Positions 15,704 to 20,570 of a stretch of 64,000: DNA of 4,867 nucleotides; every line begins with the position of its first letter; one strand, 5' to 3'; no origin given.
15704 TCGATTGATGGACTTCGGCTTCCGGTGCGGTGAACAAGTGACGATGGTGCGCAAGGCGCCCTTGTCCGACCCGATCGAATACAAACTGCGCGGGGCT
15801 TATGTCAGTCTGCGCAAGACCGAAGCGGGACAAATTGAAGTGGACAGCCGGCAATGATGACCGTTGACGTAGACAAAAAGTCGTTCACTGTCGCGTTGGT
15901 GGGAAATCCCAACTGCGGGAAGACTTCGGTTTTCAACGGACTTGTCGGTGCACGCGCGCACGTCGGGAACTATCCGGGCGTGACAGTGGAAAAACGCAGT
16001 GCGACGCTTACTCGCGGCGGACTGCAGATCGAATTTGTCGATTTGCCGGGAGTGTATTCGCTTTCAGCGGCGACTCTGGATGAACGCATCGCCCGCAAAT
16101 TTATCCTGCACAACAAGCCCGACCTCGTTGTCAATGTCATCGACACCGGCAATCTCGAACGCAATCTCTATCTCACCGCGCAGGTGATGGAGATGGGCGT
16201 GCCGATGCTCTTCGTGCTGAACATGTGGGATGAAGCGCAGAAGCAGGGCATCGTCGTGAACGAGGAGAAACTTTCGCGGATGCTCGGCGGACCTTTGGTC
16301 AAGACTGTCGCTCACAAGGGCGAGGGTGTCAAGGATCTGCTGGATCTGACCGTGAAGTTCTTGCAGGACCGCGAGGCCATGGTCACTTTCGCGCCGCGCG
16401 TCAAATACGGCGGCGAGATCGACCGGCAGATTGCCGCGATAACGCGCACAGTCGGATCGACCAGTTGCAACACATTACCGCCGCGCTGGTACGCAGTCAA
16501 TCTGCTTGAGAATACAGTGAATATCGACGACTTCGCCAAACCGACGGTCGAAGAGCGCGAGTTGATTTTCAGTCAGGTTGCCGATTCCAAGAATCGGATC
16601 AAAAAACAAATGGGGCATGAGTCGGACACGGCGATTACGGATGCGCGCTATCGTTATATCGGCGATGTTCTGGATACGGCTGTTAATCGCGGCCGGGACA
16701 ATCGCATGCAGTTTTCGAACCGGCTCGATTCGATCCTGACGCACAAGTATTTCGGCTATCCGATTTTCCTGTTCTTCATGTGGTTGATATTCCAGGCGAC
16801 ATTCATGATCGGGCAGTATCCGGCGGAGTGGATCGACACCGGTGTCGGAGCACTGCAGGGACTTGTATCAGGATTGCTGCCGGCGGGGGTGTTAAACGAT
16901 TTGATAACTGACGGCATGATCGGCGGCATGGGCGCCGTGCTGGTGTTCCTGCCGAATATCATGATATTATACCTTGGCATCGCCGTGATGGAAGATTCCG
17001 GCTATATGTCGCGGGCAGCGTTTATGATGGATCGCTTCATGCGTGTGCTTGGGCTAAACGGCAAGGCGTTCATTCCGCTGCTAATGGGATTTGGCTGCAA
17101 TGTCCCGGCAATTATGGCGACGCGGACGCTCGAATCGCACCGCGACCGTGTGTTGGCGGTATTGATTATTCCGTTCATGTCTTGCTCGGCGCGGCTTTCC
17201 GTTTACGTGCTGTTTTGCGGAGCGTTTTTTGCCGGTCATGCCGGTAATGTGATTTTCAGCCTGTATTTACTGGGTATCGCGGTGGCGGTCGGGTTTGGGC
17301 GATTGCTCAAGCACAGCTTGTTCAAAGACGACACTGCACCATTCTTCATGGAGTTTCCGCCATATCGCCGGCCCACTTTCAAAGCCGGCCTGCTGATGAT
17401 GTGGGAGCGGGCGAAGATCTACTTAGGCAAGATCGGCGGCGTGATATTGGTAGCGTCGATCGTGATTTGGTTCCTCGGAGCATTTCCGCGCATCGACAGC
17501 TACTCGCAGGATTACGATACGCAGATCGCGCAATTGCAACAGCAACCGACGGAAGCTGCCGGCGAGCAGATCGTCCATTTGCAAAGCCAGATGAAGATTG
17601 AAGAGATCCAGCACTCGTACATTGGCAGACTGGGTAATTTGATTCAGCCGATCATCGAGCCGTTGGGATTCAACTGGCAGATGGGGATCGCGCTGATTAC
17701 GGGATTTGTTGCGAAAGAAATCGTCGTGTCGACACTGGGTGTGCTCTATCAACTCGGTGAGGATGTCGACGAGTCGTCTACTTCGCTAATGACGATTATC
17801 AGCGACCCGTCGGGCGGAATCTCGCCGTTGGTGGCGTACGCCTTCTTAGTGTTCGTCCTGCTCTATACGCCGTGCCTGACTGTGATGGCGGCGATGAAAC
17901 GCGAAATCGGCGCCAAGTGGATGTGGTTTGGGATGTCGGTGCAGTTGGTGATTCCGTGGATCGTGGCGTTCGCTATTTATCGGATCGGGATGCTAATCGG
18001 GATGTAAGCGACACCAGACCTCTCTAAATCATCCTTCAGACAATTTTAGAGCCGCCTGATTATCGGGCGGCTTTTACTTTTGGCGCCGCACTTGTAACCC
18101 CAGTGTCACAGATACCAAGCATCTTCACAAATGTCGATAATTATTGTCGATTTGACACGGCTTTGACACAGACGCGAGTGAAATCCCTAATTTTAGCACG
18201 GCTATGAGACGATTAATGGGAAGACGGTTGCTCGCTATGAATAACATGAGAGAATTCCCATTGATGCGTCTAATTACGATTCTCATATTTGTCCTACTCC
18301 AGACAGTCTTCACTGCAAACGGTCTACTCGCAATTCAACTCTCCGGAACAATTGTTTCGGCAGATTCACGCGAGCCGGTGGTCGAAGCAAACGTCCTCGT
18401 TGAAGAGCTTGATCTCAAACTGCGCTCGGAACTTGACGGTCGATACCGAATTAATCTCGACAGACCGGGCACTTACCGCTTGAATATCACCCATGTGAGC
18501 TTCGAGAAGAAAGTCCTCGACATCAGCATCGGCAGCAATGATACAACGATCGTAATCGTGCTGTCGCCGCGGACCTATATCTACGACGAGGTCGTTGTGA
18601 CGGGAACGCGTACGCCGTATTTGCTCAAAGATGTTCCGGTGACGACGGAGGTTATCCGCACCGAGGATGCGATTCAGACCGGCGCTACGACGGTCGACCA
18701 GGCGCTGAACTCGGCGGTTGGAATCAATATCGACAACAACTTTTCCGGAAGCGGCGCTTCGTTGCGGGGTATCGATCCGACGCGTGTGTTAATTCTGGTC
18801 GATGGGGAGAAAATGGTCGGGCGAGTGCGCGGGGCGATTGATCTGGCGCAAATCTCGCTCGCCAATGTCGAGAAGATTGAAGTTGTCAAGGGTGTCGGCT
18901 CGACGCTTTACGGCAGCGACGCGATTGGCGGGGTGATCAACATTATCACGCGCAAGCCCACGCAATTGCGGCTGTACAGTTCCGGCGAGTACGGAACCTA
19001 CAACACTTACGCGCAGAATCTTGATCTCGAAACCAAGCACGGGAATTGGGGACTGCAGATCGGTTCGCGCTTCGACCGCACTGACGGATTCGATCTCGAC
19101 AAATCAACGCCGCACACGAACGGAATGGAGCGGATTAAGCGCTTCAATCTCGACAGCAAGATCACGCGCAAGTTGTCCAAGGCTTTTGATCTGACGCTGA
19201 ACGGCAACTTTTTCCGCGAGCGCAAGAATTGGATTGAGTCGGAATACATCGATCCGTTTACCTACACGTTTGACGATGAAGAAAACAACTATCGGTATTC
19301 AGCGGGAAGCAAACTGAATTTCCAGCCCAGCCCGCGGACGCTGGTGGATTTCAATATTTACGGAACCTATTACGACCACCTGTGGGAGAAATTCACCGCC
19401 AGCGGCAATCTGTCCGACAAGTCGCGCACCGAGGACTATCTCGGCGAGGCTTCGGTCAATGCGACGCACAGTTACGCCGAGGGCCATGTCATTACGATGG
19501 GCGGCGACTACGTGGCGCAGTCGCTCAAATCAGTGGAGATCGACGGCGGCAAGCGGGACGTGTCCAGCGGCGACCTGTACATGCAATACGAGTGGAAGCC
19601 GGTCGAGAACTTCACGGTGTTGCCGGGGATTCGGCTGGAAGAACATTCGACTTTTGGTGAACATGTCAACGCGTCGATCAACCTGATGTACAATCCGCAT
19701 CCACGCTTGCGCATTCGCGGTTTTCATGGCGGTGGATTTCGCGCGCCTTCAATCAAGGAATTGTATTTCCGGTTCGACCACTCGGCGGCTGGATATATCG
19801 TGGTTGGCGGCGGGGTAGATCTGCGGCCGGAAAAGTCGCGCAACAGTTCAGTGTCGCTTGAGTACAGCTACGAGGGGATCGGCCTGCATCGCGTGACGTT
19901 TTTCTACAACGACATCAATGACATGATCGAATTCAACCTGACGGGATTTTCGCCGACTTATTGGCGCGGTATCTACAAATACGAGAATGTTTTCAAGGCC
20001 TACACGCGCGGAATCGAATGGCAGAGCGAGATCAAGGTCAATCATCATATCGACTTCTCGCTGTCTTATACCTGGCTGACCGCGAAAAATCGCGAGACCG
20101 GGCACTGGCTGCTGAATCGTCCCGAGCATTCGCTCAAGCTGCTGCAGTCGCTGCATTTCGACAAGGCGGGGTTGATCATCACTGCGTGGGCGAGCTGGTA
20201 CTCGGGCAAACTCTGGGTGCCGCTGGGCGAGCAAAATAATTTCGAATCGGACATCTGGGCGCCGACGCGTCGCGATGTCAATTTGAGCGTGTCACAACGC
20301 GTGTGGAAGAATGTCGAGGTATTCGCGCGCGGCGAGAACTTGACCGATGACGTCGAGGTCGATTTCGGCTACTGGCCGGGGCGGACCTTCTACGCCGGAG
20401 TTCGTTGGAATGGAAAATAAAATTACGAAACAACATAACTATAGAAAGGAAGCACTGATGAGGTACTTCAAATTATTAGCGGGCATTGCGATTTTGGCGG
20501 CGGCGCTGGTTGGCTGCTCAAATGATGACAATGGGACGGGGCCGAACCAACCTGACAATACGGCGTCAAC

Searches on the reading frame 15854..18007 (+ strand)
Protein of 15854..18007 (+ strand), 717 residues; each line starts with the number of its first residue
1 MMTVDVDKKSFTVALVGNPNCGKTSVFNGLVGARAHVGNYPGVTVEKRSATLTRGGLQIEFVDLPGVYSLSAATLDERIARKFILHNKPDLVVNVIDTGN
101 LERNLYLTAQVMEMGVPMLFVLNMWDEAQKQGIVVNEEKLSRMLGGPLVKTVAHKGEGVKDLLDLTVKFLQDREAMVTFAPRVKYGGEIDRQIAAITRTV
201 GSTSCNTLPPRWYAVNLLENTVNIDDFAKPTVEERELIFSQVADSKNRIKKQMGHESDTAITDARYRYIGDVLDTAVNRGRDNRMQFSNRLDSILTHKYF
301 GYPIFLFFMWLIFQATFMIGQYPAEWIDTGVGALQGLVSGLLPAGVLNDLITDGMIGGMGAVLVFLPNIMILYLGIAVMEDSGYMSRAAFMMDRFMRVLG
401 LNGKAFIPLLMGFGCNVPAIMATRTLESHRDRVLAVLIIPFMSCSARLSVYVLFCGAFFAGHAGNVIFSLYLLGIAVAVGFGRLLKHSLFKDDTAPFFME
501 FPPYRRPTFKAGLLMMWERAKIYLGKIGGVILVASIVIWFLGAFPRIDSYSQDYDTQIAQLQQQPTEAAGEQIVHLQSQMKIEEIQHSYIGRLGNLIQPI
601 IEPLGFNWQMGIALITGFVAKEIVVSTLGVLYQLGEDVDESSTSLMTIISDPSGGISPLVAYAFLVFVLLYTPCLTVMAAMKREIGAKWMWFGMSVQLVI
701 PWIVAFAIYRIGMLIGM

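Call 80: search_protein_families(library=pfam, proteins=[window:15854-18007:+], max_evalue=0.0001)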
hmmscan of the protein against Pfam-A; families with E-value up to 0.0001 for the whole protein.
window:15854-18007:+ (717 aa): 6 families
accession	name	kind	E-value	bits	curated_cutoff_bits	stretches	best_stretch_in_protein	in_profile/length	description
PF02421.24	FeoB_N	-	1.1e-62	210.6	27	1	12-164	2-154/156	Ferrous iron transport protein B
PF07670.19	Gate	-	3.3e-45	153.3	29.6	2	362-457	1-103/104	Nucleoside recognition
PF01926.29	MMR_HSR1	-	2e-21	76.6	21.9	1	12-123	1-112/113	50S ribosome-binding GTPase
PF07664.17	FeoB_C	-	1.1e-17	64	26.6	1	467-519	1-54/54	Ferrous iron transport protein B C terminus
PF17910.6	FeoB_Cyto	-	1.3e-14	54.8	23.4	1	185-277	1-89/90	FeoB cytosolic helical domain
PF04548.22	AIG1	-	5e-05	23.2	27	1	12-103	2-98/212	AIG1 family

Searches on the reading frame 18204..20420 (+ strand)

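Call 81: search_protein_families(library=pfam, proteins=[window:18204-20420:+], max_evalue=0.0001)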
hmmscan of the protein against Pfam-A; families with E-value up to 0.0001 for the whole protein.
window:18204-20420:+ (738 aa): 4 families
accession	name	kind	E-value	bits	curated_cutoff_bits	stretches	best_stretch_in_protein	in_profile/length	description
PF00593.30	TonB_dep_Rec_b-barrel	-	4.4e-37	129.4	27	1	347-713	45-436/436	TonB dependent receptor-like, beta-barrel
PF07715.20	Plug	-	3.2e-21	76.3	23.9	1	142-244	3-107/107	TonB-dependent Receptor Plug Domain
PF13715.12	CarbopepD_reg_2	-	1.2e-13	51.3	32.2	1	46-132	1-88/88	CarboxypepD_reg-like domain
PF13620.12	CarboxypepD_reg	-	2.7e-09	37.7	32.3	1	45-117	1-77/82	Carboxypeptidase regulatory-like domain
